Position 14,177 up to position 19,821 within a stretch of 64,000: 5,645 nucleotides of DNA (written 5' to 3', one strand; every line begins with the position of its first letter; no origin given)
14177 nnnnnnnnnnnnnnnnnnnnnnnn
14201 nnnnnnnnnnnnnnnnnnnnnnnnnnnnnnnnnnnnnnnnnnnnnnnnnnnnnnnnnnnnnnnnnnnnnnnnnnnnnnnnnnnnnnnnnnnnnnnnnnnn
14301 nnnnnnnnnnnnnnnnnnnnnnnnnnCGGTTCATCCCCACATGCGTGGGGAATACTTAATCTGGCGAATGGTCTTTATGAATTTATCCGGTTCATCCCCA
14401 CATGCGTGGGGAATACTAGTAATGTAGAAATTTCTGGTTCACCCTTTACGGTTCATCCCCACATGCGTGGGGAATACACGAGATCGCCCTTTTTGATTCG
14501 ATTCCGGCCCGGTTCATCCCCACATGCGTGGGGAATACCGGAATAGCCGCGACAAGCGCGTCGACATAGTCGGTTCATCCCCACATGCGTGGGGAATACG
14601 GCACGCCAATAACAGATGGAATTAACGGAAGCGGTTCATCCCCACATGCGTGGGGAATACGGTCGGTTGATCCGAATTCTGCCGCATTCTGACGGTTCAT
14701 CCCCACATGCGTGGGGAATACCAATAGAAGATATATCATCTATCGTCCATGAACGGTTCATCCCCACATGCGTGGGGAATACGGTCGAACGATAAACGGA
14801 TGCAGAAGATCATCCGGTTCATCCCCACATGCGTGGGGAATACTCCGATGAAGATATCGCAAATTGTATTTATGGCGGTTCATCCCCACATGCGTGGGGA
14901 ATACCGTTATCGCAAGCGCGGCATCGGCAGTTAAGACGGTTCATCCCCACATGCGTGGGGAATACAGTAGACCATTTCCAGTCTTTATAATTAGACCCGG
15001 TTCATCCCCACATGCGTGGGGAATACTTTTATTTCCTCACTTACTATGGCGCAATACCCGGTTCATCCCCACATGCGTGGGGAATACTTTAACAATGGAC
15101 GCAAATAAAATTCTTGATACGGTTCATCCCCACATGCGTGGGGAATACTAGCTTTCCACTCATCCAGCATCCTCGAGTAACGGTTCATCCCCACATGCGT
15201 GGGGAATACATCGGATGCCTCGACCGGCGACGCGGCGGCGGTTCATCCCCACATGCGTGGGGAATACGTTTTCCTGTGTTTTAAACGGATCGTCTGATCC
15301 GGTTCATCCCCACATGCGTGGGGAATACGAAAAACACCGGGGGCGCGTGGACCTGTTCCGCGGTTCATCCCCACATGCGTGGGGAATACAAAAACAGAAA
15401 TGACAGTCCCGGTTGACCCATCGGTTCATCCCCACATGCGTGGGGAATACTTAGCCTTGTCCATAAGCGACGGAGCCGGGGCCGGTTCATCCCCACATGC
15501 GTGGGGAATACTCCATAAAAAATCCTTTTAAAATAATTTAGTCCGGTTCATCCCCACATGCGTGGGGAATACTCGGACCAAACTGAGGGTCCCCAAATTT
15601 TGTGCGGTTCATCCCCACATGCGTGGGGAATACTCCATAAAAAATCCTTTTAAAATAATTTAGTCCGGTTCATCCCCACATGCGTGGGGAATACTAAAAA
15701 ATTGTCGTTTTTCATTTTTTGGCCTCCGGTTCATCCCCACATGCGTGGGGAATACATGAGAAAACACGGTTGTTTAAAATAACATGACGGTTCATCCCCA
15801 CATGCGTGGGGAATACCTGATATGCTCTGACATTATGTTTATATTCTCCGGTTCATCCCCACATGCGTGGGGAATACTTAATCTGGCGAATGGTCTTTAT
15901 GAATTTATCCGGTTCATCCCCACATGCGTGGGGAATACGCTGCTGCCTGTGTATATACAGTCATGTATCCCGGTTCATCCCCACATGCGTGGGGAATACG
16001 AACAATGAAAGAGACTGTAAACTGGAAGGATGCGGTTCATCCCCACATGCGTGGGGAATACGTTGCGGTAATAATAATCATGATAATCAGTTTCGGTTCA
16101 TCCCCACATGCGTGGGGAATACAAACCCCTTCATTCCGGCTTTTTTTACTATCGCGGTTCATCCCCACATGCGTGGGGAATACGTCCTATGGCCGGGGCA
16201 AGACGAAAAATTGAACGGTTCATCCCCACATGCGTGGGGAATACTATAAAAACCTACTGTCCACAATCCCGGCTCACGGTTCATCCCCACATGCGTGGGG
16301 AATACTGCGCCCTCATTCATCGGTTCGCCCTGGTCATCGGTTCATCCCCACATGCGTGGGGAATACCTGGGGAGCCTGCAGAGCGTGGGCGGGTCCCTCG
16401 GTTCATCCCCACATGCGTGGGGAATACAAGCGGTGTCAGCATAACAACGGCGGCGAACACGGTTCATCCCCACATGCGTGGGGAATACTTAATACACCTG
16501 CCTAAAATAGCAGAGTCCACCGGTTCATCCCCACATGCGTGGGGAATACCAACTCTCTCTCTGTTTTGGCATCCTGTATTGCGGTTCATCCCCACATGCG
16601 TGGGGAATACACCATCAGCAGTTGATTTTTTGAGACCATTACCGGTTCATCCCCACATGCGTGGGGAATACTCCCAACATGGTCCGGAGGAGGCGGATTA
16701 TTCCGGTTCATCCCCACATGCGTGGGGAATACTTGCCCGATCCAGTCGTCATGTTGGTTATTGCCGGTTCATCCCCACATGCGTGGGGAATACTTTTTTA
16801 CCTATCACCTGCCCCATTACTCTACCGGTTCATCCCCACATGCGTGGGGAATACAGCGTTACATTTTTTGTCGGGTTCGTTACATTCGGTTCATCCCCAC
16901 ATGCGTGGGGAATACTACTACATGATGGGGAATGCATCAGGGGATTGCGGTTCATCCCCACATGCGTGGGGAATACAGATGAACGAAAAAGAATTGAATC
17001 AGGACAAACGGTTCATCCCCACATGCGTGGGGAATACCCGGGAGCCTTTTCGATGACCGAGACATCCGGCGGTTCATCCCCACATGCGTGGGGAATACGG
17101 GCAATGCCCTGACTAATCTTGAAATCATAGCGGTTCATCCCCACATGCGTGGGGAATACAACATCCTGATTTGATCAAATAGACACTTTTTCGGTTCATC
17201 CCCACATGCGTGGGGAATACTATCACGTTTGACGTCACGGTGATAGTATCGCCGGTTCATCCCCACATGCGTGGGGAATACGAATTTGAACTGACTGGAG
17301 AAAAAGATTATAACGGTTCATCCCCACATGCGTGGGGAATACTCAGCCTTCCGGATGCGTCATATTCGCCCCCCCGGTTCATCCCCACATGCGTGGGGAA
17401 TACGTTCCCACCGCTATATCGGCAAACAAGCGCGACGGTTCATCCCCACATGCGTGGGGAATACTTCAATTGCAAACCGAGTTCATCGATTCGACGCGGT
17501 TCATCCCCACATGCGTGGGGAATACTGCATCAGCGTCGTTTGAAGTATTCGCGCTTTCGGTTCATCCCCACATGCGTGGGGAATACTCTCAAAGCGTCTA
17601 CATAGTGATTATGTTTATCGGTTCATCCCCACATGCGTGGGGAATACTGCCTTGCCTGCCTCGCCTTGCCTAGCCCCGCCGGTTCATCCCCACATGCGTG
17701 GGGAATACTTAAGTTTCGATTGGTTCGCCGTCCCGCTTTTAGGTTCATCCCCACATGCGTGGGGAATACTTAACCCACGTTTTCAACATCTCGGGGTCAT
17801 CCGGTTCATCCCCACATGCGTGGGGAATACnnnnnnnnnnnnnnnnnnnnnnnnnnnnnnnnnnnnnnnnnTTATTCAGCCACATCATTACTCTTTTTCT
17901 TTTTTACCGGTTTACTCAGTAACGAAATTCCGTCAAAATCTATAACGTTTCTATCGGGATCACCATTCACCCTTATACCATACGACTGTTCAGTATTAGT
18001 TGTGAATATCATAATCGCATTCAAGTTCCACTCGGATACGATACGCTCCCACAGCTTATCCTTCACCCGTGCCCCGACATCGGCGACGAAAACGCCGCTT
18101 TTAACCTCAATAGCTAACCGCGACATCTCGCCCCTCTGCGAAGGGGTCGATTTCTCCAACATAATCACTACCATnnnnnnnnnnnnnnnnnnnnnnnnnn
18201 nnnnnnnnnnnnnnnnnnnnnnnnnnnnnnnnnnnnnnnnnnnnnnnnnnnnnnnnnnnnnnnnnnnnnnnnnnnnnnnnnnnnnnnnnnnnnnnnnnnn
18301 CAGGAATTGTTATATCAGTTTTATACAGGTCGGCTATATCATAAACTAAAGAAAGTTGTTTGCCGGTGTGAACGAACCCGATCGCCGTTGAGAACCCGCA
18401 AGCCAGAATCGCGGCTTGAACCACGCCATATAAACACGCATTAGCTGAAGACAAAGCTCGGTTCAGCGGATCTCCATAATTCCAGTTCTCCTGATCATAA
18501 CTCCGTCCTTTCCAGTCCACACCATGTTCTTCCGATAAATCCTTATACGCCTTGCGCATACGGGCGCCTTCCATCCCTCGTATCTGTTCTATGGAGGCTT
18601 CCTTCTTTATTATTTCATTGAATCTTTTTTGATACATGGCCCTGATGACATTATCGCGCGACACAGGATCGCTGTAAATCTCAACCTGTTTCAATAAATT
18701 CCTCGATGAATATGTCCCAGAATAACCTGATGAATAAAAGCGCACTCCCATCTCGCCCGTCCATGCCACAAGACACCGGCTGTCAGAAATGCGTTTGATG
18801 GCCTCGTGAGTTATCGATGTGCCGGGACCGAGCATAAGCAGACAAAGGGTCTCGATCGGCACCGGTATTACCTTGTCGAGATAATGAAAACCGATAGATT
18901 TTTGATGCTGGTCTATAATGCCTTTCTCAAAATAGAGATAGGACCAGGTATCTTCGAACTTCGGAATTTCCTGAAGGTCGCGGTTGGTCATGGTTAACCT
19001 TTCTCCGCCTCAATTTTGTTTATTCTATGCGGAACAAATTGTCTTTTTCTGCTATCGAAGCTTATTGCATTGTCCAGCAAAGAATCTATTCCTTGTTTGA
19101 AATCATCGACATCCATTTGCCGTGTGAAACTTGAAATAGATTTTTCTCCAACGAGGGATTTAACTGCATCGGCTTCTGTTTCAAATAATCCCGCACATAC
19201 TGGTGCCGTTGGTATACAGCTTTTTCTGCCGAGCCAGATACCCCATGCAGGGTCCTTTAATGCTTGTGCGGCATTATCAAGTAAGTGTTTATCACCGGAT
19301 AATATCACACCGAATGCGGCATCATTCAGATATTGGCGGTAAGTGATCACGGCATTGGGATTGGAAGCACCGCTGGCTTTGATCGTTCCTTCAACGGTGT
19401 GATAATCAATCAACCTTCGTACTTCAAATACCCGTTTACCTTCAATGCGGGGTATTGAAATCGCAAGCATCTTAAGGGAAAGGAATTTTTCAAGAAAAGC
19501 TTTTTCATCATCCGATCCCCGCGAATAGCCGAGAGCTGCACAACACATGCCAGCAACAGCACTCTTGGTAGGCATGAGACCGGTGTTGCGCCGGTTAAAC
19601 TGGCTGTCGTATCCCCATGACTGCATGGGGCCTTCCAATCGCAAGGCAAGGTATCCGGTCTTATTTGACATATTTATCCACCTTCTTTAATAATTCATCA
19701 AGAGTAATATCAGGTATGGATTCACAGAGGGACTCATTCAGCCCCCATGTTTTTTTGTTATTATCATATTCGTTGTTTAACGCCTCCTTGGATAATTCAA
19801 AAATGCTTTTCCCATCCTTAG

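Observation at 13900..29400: Complete type I-E CRISPR-Cas system on a low-GC island in a high-GC chromosome, with non-canonical gene order (cas6e ahead of cas7e-cas5e)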

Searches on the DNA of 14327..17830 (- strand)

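Call 34: search_dna_similar(query=window:14327-17830:-, collection=phages, mode=distant, max_evalue=0.01, max_rows=30)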
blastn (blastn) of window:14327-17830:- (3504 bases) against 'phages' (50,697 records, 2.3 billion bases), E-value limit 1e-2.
Records with a match: 1; places in all: 1; records where one place covers at least 80% of the query: 0.
Best place of each record, by identity: 60-80% 1.
By first word of the organism name: Salmonella 1.
By host as written in the record: Salmonella enterica subsp. enterica serovar Kentucky 1.
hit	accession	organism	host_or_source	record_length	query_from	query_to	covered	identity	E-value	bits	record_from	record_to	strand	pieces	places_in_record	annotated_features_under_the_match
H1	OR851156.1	Salmonella phage S.Kent 1-2-1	Salmonella enterica subsp. enterica ...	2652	58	3200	35%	66.4%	4e-12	239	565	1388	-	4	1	record has no annotation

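Call 35: search_dna_similar(query=window:14327-17830:-, collection=plasmids, mode=distant, max_evalue=0.01, max_rows=30)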
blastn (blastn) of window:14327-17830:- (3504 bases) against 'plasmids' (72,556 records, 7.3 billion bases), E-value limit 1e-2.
In 3 record(s) the limit of 40 matching pieces per record was reached: places in those records are undercounted.
Records with a match: 41; places in all: 102; records where one place covers at least 80% of the query: 1.
Best place of each record, by identity: 60-80% 41.
By first word of the organism name: Thermus 14; Acetobacter 10; Alteromonas 2; Synechococcus 2; Ralstonia 2; Fructilactobacillus 1; Lactobacillus 1; Acaryochloris 1; Edwardsiella 1; Paracoccus 1; and 6 more.
By predicted mobility (MOB-suite, as given by PLSDB): non-mobilizable 29; mobilizable 10; conjugative 2.
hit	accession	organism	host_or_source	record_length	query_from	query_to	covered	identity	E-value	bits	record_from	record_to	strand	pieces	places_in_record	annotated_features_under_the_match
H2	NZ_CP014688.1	Acetobacter persici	water kefir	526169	123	3260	82%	64.9%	1e-17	418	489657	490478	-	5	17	none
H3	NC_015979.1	Fructilactobacillus sanfranciscensis TMW 1.1304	-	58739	62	3072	73%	64.8%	4e-31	412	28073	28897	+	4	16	none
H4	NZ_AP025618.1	Thermus thermophilus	-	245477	549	3438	57%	66.8%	5e-17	427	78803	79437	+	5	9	none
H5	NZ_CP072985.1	Lactobacillus intestinalis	Rat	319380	244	3503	51%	67.8%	2e-8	492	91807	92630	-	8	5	none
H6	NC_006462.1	Thermus thermophilus HB8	-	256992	732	2645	34%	64.6%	3e-7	129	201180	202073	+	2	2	none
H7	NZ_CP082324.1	Thermus thermophilus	cell culture,cheese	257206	732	2645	34%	64.6%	3e-7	129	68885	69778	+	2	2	none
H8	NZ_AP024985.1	Thermus thermophilus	-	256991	732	2645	34%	64.6%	3e-7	129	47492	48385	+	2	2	none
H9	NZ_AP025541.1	Thermus thermophilus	-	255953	732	2645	34%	64.6%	3e-7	129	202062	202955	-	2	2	none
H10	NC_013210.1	Acetobacter pasteurianus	-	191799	123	2650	30%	70.2%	3e-7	406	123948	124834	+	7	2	none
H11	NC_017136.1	Acetobacter pasteurianus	-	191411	123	2650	30%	70.2%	3e-7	406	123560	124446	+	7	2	none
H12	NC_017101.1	Acetobacter pasteurianus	-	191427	123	2650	30%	70.2%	3e-7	406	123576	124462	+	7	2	none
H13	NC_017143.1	Acetobacter pasteurianus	-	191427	123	2650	30%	70.2%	3e-7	406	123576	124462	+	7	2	none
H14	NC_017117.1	Acetobacter pasteurianus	-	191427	123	2650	30%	70.2%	3e-7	406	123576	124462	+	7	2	none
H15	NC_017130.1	Acetobacter pasteurianus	-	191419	123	2650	30%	70.2%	3e-7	406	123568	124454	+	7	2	none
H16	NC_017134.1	Acetobacter pasteurianus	-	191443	123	2650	30%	70.2%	3e-7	406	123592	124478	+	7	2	none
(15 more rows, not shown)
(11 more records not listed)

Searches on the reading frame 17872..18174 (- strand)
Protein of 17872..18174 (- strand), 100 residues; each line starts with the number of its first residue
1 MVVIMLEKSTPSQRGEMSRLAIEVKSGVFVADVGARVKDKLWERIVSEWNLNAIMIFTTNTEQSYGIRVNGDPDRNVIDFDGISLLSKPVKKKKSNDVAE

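Call 7: search_protein_families(library=ncbifam, proteins=[window:17872-18174:-])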
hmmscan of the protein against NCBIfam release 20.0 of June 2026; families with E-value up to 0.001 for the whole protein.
window:17872-18174:- (100 aa): 1 family
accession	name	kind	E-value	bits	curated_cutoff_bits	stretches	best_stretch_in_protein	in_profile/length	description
TIGR01873.1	cas_CT1978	equivalog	1.3e-15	57.4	33.15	1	1-85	1-87/87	type I-E CRISPR-associated endoribonuclease Cas2e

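Call 31: search_protein_families(library=padloc, proteins=[window:17872-18174:-])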
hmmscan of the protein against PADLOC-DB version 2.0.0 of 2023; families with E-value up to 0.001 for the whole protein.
window:17872-18174:- (100 aa): 8 families
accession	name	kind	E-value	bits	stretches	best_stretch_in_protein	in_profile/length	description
PDLC01755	Cas2e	-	2.1e-42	142.3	1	1-98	1-98/136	-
PDLC01752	Cas2e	-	8.9e-26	88.4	1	1-92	3-94/115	-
PDLC01646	Cas2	-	3.2e-24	83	1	1-85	1-86/86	"CAS-I,CAS-II,CAS-III,CAS-IV,CAS-V,CAS-VI; acquisition_2"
PDLC01753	Cas2e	-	7.9e-19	65.6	1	1-93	4-97/102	-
PDLC01368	Cas2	-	1.4e-18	64.9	1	26-85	2-62/62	"CAS-I,CAS-II,CAS-III,CAS-IV,CAS-V,CAS-VI; acquisition_2"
PDLC01261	Cas2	-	1.2e-17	62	1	1-86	1-87/91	"CAS-I,CAS-II,CAS-III,CAS-IV,CAS-V,CAS-VI; acquisition_2"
PDLC00934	Cas2e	-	3.3e-16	57.4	1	1-85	1-87/87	"CRISPR-associated endoribonuclease Cas2, subtype I-E/ECOLI"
PDLC01754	Cas2e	-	6.3e-08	30.8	1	1-87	3-95/97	-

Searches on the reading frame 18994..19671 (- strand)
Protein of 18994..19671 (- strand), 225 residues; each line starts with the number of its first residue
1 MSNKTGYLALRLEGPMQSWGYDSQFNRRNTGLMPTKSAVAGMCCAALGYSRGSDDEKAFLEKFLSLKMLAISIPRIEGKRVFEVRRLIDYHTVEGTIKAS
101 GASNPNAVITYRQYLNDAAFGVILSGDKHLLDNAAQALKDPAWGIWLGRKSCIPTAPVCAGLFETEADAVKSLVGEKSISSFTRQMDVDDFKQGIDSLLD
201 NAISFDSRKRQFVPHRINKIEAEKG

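Call 7: search_protein_families(library=ncbifam, proteins=[window:18994-19671:-])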
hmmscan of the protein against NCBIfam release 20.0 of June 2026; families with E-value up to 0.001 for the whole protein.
window:18994-19671:- (225 aa): 2 families
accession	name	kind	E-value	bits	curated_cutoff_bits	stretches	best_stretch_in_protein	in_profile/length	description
TIGR01868.1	casD_Cas5e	equivalog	1.8e-38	132.6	68.95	1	7-180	2-178/230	type I-E CRISPR-associated protein Cas5/CasD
TIGR02593.1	CRISPR_cas5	subfamily_domain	1.6e-12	47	17.8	1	7-49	1-43/43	CRISPR-associated protein Cas5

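Call 31: search_protein_families(library=padloc, proteins=[window:18994-19671:-])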
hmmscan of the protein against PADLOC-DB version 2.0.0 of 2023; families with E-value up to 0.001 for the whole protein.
window:18994-19671:- (225 aa): 6 families
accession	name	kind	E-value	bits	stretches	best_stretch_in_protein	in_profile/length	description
PDLC01258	Cas5e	-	1.2e-47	160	1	8-171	1-151/165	CAS-I-E; effector_G5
PDLC01369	Cas5e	-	5.4e-47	157.9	1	8-171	1-149/163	CAS-I-E; effector_G5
PDLC01644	Cas5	-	3.1e-41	139.9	1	7-192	1-175/192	CAS-I; effector_G5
PDLC00949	Cas5e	-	4.8e-39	132.6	1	7-180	2-178/230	"CRISPR-associated protein Cas5/CasD, subtype I-E/ECOLI"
PDLC01306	Cas5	-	5.1e-38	129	1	8-184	1-146/174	CAS-I; effector_G5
PDLC00950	Cas5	-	4.2e-13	47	1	7-49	1-43/43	CRISPR-associated protein Cas5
